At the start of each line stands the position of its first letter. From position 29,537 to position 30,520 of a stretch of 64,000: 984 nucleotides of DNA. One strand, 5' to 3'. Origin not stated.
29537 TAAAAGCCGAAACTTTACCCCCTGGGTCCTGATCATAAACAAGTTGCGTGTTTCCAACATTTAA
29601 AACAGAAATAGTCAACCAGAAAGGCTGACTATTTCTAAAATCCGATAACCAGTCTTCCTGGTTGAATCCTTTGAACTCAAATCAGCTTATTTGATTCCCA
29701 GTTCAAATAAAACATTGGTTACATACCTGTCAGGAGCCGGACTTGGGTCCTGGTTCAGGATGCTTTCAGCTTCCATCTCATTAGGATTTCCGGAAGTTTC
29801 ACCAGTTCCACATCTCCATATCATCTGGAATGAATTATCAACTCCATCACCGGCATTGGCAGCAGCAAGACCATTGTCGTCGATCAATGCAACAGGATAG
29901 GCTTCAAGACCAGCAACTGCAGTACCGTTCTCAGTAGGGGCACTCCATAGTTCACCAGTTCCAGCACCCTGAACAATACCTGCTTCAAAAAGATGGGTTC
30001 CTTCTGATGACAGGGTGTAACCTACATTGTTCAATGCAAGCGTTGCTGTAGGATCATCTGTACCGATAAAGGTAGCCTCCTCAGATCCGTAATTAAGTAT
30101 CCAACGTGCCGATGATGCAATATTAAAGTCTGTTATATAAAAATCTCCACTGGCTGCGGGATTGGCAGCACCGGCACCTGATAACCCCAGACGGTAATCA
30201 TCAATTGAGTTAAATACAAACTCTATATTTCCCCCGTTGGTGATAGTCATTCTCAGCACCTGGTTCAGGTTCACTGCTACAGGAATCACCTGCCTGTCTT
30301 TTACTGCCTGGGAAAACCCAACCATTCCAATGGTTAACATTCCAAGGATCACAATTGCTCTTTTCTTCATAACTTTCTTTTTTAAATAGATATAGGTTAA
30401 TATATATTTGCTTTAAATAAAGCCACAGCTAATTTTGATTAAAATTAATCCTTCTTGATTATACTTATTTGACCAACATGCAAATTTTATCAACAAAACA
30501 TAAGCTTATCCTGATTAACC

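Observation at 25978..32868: Candidate non-canonical chaperone-usher-like surface-fibre locus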

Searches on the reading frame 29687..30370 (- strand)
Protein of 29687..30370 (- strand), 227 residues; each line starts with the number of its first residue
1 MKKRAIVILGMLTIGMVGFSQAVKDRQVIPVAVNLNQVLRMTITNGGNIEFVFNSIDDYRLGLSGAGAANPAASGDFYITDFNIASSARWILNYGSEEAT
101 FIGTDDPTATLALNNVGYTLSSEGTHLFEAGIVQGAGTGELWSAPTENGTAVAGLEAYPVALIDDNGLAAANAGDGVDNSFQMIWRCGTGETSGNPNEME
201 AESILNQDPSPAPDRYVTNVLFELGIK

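Call 3: search_protein_families(library=pfam, proteins=[window:29687-30370:-], max_evalue=1)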
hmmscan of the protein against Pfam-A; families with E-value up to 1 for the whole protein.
window:29687-30370:- (227 aa): 0 families

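Call 4: search_protein_families(library=ncbifam, proteins=[window:29687-30370:-], max_evalue=1)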
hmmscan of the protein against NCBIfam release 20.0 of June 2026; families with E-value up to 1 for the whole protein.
window:29687-30370:- (227 aa): 0 families

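Call 22: find_homologous_proteins(query=window:29687-30370:-)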
Query window:29687-30370:- (227 aa): 516 proteins with E <= 0.001 among 1416 candidates; the best 120 are listed.
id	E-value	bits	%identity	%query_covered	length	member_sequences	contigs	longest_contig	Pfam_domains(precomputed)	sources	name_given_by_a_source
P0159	1.8e-144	497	99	100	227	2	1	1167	-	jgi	jgi:hypothetical protein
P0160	1.2e-110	386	81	100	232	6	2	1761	-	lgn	-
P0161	1.4e-110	386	78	100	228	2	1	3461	-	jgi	jgi:hypothetical protein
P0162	5.3e-104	365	77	100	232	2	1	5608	-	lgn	-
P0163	1.6e-101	357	73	100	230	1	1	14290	-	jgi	jgi:hypothetical protein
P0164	2.7e-101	356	75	100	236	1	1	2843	-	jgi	-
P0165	9.8e-101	354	75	100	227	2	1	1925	-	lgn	-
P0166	1.7e-98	347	75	100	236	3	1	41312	-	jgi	jgi:hypothetical protein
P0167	1.7e-98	347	73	97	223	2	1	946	-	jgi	jgi:hypothetical protein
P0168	1.9e-98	347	71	100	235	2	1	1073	-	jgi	-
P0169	2.1e-98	346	71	100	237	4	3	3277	-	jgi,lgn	jgi:hypothetical protein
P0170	6.6e-97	342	71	100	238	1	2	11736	-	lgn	-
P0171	8.2e-97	341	70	100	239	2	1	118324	-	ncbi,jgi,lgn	-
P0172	3.5e-96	339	71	100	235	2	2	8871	-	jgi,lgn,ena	-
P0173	6.0e-96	338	71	100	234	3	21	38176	-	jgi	jgi:hypothetical protein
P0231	1.7e-78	281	63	99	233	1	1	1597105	-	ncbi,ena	-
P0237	9.4e-78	279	61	99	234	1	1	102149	-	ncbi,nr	ncbi:MAG: hypothetical protein KDD36_00900 [Flavobacteriales bacterium]|nr:hypothetical protein [Fla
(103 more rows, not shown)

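Call 24: find_encoding_contigs(protein=P0237, flank=8000, max_places=1)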
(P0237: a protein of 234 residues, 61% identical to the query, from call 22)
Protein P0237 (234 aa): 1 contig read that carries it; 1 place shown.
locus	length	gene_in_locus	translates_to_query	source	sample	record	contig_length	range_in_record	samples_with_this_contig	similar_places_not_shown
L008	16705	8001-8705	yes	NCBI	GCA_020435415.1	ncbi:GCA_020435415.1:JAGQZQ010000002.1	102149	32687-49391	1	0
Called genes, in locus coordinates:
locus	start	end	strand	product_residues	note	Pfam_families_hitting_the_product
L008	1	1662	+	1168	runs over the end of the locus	PF02811:PHP, PF07733:DNA_pol3_alpha, PF17657:DNA_pol3_finger, PF14579:HHH_6, PF01336:tRNA_anti-codon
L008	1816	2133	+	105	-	PF00085:Thioredoxin, PF13098:Thioredoxin_2, PF13905:Thioredoxin_8 (faint)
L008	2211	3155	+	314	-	PF01882:DUF58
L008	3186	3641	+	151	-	PF05618:RimB-like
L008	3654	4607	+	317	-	PF24827:AstE_AspA_cat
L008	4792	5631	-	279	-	PF00924:MS_channel_2nd, PF21082:MS_channel_3rd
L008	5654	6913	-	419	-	-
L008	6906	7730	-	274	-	PF22076:Cep192_D6 (faint)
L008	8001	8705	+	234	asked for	-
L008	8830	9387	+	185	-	-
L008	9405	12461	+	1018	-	PF17210:SdrD_B (faint)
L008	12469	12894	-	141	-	PF01451:LMWPc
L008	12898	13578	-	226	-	PF00230:MIP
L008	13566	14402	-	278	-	PF01209:Ubie_methyltran, PF01135:PCMT, PF06325:PrmA, PF13489:Methyltransf_23, PF13649:Methyltransf_25, PF13847:Methyltransf_31, PF08241:Methyltransf_11, PF08242:Methyltransf_12, +2 more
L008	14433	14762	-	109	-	PF12840:HTH_20, PF01022:HTH_5, PF01047:MarR (faint), PF12802:MarR_2 (weak)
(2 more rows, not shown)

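Call 25: find_encoding_contigs(protein=P0231, flank=8000, max_places=1)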
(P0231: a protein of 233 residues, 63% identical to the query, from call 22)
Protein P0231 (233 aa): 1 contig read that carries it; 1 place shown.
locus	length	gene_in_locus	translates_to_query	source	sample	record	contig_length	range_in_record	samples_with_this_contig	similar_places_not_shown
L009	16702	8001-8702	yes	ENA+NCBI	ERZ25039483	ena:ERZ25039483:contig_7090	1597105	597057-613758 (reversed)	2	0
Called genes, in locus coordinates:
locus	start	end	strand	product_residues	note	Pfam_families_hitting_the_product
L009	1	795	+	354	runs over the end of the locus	-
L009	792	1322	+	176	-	PF02085:Cytochrom_CIII (faint), PF14537:Cytochrom_c3_2 (faint), PF14522:Cytochrome_C7 (weak)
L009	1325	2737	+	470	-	PF00115:COX1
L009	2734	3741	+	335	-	PF02433:FixO, PF00034:Cytochrom_C, PF13442:Cytochrome_CBB3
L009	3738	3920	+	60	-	-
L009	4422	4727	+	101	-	-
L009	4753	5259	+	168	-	-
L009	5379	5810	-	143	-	-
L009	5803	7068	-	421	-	-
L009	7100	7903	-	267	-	-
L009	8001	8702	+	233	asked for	-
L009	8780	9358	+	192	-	-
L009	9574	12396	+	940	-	PF13620:CarboxypepD_reg (faint), PF17210:SdrD_B (faint)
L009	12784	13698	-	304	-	PF07470:Glyco_hydro_88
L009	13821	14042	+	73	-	-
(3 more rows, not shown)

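Call 29: search_solved_structures(query=A3, max_evalue=10)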
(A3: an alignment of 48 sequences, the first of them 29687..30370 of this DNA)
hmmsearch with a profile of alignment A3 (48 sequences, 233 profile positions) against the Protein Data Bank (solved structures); distinct sequences matched with E-value up to 10: 2.
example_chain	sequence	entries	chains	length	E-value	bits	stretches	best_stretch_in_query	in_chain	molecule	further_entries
9ikk_A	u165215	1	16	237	0.15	14.5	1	27-89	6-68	TLP-2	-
9ikj_A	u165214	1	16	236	0.28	13.6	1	27-89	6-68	TLP-1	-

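Call 33: search_solved_structures(query=A3, max_evalue=10, show_alignments=2)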
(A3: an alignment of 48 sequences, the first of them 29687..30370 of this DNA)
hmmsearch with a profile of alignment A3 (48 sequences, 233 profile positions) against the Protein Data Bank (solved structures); distinct sequences matched with E-value up to 10: 2.
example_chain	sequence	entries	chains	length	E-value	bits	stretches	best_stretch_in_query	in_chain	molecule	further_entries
9ikk_A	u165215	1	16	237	0.15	14.5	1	27-89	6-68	TLP-2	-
9ikj_A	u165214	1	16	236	0.28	13.6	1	27-89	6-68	TLP-1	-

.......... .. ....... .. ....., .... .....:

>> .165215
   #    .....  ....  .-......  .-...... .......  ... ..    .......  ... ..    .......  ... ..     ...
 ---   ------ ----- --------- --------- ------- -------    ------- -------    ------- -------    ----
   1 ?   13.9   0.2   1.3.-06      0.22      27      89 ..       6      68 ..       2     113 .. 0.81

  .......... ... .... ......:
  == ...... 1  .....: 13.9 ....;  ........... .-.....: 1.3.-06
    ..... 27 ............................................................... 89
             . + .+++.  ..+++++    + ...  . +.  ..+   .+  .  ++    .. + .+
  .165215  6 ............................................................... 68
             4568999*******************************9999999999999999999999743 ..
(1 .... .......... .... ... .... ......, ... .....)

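Call 41: find_related_loci(query=A3, collection=genome_contigs, flank=8000)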
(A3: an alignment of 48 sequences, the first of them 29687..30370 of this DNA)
Query A3 (227 aa) in genome_contigs; peptide patterns used: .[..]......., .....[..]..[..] (x = any residue, [..] = any of these).
115 stretches matched a pattern; 110 encode a relative of the query (tblastn E <= 1e-3); the best 80 are kept; 80 distinct loci.
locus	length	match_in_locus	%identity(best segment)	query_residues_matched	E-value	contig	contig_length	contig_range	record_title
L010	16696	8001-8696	78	1-227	4e-111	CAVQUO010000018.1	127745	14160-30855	MAG: uncultured Bacteroidetes bacterium isolate MFD09964.bin.2.95 genome assembly, contig: contig_43875, whole genome sh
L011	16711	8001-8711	71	1-227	3e-106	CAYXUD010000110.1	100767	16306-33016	MAG TPA_asm: uncultured Bacteroides sp. isolate SRP185410_co1_383 genome assembly, contig: k141_805771, whole genome sho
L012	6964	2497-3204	75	1-227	2e-105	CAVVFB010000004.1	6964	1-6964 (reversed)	MAG: uncultured Bacteroidetes bacterium isolate MFD04716.bin.2.43 genome assembly, contig: contig_129282, whole genome s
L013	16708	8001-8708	72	1-226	3e-103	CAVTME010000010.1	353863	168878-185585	MAG: uncultured Bacteroidetes bacterium isolate MFD03804.bin.2.22 genome assembly, contig: contig_37716, whole genome sh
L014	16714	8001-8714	71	1-227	8e-103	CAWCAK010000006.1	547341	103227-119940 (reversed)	MAG: uncultured Bacteroidetes bacterium isolate MFD03804.bin.2.1 genome assembly, contig: contig_33564, whole genome sho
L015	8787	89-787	66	1-226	2e-98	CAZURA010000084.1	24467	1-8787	MAG TPA_asm: uncultured Bacteroides sp. isolate SRP077602_co5_373 genome assembly, contig: NODE_10175_length_24467_cov_6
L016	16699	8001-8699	68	1-226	2e-98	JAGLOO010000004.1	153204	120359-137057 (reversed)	MAG: Bacteroidales bacterium isolate RS_7_37 ROV157_7.bin.37.fa_4, whole genome shotgun sequence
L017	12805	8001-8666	69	1-225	8e-97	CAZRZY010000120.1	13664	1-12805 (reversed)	MAG TPA_asm: uncultured Bacteroides sp. isolate SRP141376_co3_418 genome assembly, contig: NODE_12394_length_13664_cov_5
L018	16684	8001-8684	64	3-226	2e-90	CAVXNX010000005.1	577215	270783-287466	MAG: uncultured Bacteroidales bacterium isolate MFD01721.bin.3.237 genome assembly, contig: contig_1441, whole genome sh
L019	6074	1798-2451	67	14-224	2e-89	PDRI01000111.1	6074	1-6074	MAG: Bacteroidetes bacterium isolate DOLZORAL124_51_6 DolZOral124_scaffold_22476, whole genome shotgun sequence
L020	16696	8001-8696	62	1-226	1e-87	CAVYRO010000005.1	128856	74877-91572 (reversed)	MAG: uncultured Bacteroidales bacterium isolate MFD05684.bin.1.228 genome assembly, contig: contig_48383, whole genome s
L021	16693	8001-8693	65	1-224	9e-88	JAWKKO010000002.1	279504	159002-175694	MAG: Bacteroidales bacterium isolate ABC2.51 ABC2.51.fa-2, whole genome shotgun sequence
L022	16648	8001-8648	66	10-225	1e-86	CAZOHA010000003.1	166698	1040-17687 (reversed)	MAG TPA_asm: uncultured Bacteroides sp. isolate SRP332253_co2_34 genome assembly, contig: NODE_40_length_166698_cov_6.12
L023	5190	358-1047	63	3-226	9e-87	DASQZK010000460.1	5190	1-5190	MAG TPA_asm: Bacteroidales bacterium isolate SMAG_U11090 k141_57704, whole genome shotgun sequence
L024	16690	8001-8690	61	1-226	1e-86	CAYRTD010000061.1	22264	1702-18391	MAG TPA_asm: uncultured Bacteroidaceae bacterium isolate SRP332253_co1_293 genome assembly, contig: NODE_3646_length_222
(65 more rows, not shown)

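Call 56: predict_structure(alignment_id=A3)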
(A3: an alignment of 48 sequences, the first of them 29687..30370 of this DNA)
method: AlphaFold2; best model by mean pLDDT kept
length: 227 residues; sequences in the alignment: 48
mean_pLDDT: 79.7   pTM: 0.73
mean pLDDT of the five models: 79.7, 78.1, 74.5, 74.2, 72.1
residues with pLDDT >= 90: 67; 70-90: 111; 50-70: 38; < 50: 11
segments of 3 or more residues with pLDDT < 50: 25-35
pLDDT, mean of each block of 10 residues (from residue 1): 82 71 48 60 85 79 78 80 89 87 62 88 92 86 93 93 90 76 88 81 63 75 91
secondary structure, 60 per line:
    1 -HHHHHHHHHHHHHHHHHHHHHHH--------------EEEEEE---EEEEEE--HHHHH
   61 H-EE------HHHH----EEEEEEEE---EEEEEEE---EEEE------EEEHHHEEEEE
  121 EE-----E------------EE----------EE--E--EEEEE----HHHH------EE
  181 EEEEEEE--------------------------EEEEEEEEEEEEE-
elements in order: H2-24 E39-44 E48-53 H56-61 H71-74 E79-86 E90-96 E100-103 E110-112 E116-122 E160-164 H169-172 E179-187 E214-226

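Call 58: fold_search(model_id=the predicted structure, library=pdb)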
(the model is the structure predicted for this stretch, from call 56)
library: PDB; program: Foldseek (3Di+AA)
matches with E <= 10: 534; with E <= 0.001: 2
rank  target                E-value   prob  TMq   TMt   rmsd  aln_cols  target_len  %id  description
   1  9ikk_A                2.6e-05  1.00  0.42  0.41  10.5       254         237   16  Cryo-EM structure of TLP-1b (released 2024-11-13)
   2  9ikj_A                9.1e-05  1.00  0.41  0.39  10.8       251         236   18  Cryo-EM structure of TLP-1a (released 2024-11-13)
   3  4y2n_C                5.5e-03  0.96  0.33  0.46   9.2       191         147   10  Structure of CFA/I pili major subunit CfaB trimer (released 2016-08-10)
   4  4y2l_B                5.8e-03  0.98  0.31  0.43   5.4       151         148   10  Structure of CFA/I pili major subunit CfaB trimer (released 2016-08-10)
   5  4y2l_D                6.2e-03  0.99  0.39  0.54   7.7       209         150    9  Structure of CFA/I pili major subunit CfaB trimer (released 2016-08-10)
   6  5fr0                  6.9e-03  0.66  0.26  0.13  11.6       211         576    8  The details of glycolipid glycan hydrolysis by the structural analysis of a family 123 glycoside hydrolase from Clostrid (released 2016-03-30)
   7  5fqe_B                7.8e-03  0.66  0.25  0.13  11.8       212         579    8  The details of glycolipid glycan hydrolysis by the structural analysis of a family 123 glycoside hydrolase from Clostr (released 2016-03-30)
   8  5fqg_A                8.7e-03  0.60  0.25  0.12  12.3       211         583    9  The details of glycolipid glycan hydrolysis by the structural analysis of a family 123 glycoside hydrolase from Clostr (released 2016-03-30)
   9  4y2l_A                9.2e-03  0.89  0.30  0.42   9.2       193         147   11  Structure of CFA/I pili major subunit CfaB trimer (released 2016-08-10)
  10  4y2l_F                9.2e-03  0.69  0.25  0.34  11.0       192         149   11  Structure of CFA/I pili major subunit CfaB trimer (released 2016-08-10)
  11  5fqh_A                9.8e-03  0.60  0.26  0.13  11.7       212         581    8  The details of glycolipid glycan hydrolysis by the structural analysis of a family 123 glycoside hydrolase from Clostr (released 2016-03-30)
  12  5fqe_A                1.2e-02  0.35  0.22  0.11  14.2       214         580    6  The details of glycolipid glycan hydrolysis by the structural analysis of a family 123 glycoside hydrolase from Clostr (released 2016-03-30)
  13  5fqf_A                1.6e-02  0.51  0.25  0.12  11.8       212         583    8  The details of glycolipid glycan hydrolysis by the structural analysis of a family 123 glycoside hydrolase from Clostr (released 2016-03-30)
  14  7lcu                  2.8e-02  0.25  0.21  0.12  14.1       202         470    9  X-ray structure of Furin bound to BOS-318, a small molecule inhibitor (released 2022-01-12)
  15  7o1u                  3.3e-02  0.51  0.26  0.15   8.5       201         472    8  X-ray structure of furin in complex with the guanylhydrazone-based inhibitor 1 (BEV241) (released 2021-09-01)
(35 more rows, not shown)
